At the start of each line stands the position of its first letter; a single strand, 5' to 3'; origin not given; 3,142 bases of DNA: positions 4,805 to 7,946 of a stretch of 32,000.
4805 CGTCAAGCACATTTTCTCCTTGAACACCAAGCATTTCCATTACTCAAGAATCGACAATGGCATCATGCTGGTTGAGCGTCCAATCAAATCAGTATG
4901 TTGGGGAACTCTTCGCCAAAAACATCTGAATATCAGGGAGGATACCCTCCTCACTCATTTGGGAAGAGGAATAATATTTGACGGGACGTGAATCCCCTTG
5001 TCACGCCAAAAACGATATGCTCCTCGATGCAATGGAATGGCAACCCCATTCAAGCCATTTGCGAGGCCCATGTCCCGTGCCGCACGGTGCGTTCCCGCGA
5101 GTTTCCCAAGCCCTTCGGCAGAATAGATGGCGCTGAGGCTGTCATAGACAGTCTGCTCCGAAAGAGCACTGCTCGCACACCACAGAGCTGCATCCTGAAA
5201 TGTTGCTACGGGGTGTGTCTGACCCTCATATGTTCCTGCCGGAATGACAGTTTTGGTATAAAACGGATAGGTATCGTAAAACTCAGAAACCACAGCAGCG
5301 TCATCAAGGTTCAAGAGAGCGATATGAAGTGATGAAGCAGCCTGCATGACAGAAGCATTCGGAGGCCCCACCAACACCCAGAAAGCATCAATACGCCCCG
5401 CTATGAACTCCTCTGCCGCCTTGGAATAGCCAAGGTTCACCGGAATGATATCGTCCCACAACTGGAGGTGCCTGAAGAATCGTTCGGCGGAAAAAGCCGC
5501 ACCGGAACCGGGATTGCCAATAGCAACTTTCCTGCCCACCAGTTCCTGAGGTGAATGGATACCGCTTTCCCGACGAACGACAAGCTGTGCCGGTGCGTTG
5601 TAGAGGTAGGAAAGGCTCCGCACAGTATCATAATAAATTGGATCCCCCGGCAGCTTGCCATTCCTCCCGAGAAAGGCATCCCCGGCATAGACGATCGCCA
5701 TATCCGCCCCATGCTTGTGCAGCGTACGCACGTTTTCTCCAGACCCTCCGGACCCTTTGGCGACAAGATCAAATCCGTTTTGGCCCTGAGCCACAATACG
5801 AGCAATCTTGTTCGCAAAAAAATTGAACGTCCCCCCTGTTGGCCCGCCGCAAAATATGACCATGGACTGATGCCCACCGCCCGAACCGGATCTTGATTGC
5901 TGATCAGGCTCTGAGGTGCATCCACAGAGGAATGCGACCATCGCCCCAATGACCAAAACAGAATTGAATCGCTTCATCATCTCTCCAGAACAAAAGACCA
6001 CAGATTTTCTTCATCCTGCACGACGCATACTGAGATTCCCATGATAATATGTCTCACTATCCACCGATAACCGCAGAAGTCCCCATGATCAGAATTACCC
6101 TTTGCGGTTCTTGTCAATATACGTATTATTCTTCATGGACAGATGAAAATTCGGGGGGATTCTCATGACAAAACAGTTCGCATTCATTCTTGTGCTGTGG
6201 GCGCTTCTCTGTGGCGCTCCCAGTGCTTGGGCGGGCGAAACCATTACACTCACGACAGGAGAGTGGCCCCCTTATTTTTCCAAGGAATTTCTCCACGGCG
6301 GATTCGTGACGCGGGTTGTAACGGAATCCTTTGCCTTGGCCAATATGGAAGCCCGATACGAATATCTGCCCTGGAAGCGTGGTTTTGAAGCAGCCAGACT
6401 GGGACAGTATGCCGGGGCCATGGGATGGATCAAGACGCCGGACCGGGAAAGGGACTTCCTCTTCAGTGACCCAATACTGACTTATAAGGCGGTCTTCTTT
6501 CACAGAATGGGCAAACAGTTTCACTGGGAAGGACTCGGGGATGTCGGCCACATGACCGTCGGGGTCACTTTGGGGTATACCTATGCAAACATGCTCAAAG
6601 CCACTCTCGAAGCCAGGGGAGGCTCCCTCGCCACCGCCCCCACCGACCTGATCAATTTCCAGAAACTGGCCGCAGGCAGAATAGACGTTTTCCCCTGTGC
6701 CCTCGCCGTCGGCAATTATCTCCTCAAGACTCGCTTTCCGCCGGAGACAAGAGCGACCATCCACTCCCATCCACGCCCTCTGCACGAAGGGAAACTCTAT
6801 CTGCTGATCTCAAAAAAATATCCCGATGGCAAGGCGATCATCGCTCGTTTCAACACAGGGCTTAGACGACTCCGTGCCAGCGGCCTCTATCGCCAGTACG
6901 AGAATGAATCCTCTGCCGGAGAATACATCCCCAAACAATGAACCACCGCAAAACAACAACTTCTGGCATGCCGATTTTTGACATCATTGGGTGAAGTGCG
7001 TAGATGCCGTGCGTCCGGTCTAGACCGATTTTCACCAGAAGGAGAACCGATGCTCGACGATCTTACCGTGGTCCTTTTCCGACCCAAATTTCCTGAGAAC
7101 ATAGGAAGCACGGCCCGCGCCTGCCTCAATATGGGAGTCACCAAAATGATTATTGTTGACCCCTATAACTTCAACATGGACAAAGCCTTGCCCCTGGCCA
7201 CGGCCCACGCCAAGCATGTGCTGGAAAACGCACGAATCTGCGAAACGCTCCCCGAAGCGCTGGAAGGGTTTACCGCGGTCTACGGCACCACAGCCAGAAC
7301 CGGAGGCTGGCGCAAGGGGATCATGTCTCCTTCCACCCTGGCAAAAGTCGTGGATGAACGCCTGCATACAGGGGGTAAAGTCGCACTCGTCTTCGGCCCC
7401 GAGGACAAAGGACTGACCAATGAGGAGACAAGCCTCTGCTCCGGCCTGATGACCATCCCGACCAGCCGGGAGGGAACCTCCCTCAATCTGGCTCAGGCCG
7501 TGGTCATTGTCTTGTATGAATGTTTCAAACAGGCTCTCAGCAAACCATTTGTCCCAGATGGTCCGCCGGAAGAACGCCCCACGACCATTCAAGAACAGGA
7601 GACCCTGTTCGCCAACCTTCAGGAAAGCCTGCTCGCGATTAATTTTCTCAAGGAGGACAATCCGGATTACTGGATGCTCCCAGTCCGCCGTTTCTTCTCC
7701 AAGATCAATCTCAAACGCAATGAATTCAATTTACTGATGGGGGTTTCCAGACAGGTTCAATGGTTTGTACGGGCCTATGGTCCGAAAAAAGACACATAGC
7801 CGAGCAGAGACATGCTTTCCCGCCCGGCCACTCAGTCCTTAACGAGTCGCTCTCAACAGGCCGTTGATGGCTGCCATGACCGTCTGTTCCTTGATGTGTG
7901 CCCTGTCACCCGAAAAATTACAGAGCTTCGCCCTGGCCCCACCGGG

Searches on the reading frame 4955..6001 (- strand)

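Call 6: search_protein_families(library=ncbifam, proteins=[window:4955-6001:-], max_evalue=1)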
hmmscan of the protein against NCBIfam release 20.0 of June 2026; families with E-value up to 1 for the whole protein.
window:4955-6001:- (348 aa): 4 families
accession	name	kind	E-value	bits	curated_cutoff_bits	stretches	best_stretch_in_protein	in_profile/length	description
TIGR02122.1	TRAP_TAXI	subfamily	1.6e-58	198.1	84.35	1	15-336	7-320/320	TAXI family TRAP transporter solute-binding subunit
TIGR01728.1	SsuA_fam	subfamily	1.3e-06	27.8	163.5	1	138-224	85-171/290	aliphatic sulfonate ABC transporter substrate-binding protein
NF008588.0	PRK11553.1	subfamily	0.0012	17.9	299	1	140-220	113-192/319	aliphatic sulfonate ABC transporter substrate-binding protein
NF052458.1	PhdiestGepA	equivalog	0.12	10.4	1200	1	266-304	405-445/840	phosphodiesterase GepA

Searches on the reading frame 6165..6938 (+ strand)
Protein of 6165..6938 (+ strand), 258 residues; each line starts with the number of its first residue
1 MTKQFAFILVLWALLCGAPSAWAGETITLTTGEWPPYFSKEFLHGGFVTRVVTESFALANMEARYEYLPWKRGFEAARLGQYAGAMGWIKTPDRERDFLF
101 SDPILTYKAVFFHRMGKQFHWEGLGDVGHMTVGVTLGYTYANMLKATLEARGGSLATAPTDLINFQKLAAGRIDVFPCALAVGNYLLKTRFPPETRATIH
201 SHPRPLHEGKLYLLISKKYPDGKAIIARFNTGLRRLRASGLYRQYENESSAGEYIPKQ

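Call 75: search_protein_families(library=pfam, proteins=[window:6165-6938:+], max_evalue=0.00001)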
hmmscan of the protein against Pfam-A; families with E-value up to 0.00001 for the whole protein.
window:6165-6938:+ (258 aa): 1 family
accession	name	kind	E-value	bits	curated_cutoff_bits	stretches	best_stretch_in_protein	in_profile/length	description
PF00497.25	SBP_bac_3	-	8.7e-07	29.2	26.4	1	31-246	6-126/132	Bacterial extracellular solute-binding proteins, family 3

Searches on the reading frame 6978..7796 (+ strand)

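Call 75: search_protein_families(library=pfam, proteins=[window:6978-7796:+], max_evalue=0.00001)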
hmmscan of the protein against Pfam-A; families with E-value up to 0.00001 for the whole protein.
window:6978-7796:+ (273 aa): 1 family
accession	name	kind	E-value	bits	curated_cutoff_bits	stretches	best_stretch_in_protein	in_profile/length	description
PF00588.24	SpoU_methylase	-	1.9e-27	96.5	29.7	1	29-180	2-142/142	SpoU rRNA Methylase family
